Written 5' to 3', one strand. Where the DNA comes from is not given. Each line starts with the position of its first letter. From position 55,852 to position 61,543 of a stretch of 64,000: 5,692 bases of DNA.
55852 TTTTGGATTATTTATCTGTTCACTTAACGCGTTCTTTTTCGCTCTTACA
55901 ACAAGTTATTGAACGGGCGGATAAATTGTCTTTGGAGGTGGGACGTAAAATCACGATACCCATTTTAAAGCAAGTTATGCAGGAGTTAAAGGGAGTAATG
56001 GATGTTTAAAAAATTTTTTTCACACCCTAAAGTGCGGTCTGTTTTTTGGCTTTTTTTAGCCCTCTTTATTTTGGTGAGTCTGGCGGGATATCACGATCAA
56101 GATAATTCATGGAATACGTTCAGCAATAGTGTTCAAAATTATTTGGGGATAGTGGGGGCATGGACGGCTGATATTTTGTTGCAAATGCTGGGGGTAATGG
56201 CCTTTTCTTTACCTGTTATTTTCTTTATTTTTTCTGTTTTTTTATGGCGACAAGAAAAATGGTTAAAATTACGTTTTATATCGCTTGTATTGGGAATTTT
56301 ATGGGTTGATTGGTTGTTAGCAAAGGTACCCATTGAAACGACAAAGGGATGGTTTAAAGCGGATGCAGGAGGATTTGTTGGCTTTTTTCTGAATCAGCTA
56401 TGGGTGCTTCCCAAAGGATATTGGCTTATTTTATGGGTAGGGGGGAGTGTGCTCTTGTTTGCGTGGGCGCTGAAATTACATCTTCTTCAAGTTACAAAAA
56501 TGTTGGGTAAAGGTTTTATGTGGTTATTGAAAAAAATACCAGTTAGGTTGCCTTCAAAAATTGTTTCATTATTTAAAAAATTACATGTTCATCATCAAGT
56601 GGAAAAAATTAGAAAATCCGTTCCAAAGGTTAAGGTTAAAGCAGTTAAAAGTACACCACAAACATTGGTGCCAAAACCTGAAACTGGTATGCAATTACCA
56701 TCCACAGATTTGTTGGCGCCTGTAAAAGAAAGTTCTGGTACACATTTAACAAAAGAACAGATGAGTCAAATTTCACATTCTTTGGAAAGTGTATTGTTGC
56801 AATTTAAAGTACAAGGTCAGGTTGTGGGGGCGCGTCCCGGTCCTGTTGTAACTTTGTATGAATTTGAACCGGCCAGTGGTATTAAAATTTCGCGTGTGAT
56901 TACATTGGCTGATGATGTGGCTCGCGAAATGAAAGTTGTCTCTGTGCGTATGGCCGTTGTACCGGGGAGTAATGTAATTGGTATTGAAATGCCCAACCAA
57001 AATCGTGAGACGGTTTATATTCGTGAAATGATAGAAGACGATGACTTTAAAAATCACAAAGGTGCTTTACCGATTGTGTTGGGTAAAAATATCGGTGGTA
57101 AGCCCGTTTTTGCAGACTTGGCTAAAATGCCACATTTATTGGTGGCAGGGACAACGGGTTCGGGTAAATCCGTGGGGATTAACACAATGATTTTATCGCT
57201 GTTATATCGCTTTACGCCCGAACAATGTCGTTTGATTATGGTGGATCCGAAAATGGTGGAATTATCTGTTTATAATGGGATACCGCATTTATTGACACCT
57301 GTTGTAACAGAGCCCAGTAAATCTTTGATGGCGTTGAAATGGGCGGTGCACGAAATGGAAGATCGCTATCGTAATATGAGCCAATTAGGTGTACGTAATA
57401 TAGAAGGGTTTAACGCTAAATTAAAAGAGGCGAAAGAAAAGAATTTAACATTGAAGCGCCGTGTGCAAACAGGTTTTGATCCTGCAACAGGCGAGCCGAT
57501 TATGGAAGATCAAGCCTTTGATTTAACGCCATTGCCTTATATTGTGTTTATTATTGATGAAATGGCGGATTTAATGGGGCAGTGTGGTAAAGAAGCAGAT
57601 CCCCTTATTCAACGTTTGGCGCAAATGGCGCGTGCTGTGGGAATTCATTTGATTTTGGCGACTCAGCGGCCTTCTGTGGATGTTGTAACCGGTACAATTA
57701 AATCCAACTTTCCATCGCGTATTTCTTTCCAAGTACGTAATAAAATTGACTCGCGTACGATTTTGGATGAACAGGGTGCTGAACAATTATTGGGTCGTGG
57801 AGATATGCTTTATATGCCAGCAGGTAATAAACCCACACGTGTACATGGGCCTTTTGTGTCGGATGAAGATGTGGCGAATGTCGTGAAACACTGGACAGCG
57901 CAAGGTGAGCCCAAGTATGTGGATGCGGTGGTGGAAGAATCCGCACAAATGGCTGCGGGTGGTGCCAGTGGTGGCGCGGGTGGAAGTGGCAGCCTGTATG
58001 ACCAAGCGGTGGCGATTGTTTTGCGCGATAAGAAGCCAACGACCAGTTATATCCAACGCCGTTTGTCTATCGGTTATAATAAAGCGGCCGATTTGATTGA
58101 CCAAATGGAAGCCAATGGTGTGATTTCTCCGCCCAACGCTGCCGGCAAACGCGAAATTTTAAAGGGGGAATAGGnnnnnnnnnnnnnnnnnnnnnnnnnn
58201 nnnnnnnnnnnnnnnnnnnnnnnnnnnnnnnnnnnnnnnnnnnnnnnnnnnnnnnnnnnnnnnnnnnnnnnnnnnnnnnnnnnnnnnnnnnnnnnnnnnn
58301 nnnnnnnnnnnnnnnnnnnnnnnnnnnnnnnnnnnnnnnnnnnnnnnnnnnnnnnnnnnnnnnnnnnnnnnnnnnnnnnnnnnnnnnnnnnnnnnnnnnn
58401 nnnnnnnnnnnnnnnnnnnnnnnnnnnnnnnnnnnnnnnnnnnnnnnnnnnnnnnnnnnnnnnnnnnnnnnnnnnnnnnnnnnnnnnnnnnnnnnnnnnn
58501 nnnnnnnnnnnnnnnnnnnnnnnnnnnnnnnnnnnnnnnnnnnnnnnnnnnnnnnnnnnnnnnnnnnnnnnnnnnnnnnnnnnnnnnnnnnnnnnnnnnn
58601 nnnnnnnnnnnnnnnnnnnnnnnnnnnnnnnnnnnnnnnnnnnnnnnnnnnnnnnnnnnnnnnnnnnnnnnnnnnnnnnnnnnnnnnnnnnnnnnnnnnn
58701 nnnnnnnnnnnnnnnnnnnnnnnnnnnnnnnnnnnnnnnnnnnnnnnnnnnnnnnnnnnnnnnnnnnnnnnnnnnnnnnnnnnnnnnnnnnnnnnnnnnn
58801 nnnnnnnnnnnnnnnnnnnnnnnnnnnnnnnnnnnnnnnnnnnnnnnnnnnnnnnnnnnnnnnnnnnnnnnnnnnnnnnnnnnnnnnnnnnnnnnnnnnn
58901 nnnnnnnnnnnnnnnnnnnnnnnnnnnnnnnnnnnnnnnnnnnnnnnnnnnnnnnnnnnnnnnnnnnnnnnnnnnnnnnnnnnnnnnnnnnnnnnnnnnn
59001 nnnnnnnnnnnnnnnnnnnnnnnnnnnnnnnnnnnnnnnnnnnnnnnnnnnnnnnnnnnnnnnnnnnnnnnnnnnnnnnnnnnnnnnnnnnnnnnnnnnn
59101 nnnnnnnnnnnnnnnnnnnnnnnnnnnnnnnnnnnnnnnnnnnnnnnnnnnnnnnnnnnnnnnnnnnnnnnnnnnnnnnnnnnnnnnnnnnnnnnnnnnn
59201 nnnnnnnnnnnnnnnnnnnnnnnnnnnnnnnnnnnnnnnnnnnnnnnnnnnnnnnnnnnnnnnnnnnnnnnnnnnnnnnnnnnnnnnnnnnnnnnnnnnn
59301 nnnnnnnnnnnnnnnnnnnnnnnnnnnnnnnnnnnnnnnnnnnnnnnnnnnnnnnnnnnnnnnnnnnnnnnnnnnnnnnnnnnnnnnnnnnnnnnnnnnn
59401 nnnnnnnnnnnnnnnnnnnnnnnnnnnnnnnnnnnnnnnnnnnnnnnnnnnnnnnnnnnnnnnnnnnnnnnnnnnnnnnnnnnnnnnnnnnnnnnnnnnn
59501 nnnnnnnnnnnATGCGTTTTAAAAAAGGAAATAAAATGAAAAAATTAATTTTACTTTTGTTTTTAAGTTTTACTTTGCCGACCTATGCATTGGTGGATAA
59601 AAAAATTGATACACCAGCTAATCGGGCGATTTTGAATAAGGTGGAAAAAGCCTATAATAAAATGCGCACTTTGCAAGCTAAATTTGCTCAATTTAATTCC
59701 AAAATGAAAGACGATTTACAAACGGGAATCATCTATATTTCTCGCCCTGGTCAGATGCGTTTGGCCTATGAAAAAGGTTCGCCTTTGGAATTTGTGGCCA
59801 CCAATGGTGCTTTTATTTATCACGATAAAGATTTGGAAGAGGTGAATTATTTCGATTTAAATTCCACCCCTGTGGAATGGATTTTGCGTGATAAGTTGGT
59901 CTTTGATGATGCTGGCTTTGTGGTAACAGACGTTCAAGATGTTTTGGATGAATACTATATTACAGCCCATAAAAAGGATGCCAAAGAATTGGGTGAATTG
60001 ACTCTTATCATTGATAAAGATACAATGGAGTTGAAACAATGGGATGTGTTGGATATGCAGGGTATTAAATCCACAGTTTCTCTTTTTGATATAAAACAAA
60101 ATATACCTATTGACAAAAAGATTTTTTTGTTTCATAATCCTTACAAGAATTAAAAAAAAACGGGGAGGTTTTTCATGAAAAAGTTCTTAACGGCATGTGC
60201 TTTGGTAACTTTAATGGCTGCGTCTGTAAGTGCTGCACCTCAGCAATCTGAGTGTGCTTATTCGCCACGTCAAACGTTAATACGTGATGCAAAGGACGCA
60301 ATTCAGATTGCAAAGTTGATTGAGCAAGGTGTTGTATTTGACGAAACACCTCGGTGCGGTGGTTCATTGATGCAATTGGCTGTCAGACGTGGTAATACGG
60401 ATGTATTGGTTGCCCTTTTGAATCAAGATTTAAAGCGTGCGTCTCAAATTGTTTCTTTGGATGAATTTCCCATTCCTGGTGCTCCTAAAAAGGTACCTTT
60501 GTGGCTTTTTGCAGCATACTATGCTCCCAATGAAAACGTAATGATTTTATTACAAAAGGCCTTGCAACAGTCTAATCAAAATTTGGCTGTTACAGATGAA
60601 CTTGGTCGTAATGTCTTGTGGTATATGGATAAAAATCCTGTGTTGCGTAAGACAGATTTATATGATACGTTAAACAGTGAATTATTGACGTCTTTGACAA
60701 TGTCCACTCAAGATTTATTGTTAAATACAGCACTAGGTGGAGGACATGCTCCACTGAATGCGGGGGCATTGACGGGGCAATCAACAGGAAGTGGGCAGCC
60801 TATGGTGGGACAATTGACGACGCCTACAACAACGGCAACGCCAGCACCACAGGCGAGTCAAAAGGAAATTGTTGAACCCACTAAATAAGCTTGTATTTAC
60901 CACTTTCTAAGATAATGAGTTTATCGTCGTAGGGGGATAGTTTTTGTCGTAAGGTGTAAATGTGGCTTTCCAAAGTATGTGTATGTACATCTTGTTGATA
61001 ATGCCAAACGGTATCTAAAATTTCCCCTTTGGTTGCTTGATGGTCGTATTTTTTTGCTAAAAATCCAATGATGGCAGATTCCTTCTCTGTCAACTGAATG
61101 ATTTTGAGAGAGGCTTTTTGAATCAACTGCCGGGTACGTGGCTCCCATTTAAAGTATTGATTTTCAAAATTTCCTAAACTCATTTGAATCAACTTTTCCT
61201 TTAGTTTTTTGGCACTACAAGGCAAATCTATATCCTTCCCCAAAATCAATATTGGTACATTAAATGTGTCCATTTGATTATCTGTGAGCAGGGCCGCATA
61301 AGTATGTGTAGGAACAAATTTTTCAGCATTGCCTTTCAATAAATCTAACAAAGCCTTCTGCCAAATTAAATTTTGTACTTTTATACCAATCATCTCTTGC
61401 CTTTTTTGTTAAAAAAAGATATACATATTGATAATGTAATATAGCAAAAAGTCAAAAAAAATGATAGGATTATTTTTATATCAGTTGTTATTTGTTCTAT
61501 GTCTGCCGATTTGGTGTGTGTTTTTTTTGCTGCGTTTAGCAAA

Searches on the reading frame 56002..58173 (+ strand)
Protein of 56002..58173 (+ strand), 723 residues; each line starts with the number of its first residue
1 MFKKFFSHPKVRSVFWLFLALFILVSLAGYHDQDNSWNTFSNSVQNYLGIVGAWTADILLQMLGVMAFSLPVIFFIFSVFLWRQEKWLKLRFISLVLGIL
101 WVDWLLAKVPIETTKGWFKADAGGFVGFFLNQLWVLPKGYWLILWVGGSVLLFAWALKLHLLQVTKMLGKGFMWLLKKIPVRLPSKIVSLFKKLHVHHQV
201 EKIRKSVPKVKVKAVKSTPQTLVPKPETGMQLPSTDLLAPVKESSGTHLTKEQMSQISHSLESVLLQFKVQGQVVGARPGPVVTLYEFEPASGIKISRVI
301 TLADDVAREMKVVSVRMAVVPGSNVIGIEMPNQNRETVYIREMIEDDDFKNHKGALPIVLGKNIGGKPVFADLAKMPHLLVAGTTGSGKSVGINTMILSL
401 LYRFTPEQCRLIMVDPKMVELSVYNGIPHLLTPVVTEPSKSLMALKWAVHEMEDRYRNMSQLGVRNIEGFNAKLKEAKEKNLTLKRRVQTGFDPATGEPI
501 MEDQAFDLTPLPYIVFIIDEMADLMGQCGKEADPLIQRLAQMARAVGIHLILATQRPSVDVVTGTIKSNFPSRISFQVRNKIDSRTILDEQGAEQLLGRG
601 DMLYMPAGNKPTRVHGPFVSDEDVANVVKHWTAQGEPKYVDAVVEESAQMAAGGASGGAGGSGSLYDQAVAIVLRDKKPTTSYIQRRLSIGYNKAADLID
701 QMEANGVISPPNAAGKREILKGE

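Call 47: search_protein_families(library=pfam, proteins=[window:56002-58173:+], max_evalue=0.0001)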
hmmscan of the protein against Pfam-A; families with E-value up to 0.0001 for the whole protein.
window:56002-58173:+ (723 aa): 4 families
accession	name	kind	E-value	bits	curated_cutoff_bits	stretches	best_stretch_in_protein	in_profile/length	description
PF01580.24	FtsK_SpoIIIE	-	2.7e-69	233.4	24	1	340-559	2-221/221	FtsK/SpoIIIE family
PF17854.6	FtsK_alpha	-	1.5e-28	99.4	22.9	1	232-332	1-101/101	FtsK alpha domain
PF09397.16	FtsK_gamma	-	2.2e-23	82.2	30.6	1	664-720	5-61/63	Ftsk gamma domain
PF13491.11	FtsK_4TM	-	6.5e-20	71.9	23.1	1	13-147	9-150/171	4TM region of DNA translocase FtsK/SpoIIIE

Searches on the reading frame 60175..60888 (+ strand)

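Call 47: search_protein_families(library=pfam, proteins=[window:60175-60888:+], max_evalue=0.0001)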
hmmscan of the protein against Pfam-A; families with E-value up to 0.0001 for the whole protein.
window:60175-60888:+ (237 aa): 1 family
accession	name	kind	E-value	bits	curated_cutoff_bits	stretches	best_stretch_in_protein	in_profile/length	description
PF13637.12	Ank_4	-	3.1e-05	24.6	22.7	0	47-82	15-50/50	Ankyrin repeats (many copies)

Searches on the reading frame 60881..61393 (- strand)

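Call 47: search_protein_families(library=pfam, proteins=[window:60881-61393:-], max_evalue=0.0001)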
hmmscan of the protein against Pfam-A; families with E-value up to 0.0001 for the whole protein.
window:60881-61393:- (170 aa): 1 family
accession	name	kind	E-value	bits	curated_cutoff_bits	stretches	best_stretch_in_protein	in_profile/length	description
PF00486.34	Trans_reg_C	-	2.6e-13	50.3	26.2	1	99-161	4-68/77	Transcriptional regulatory protein, C terminal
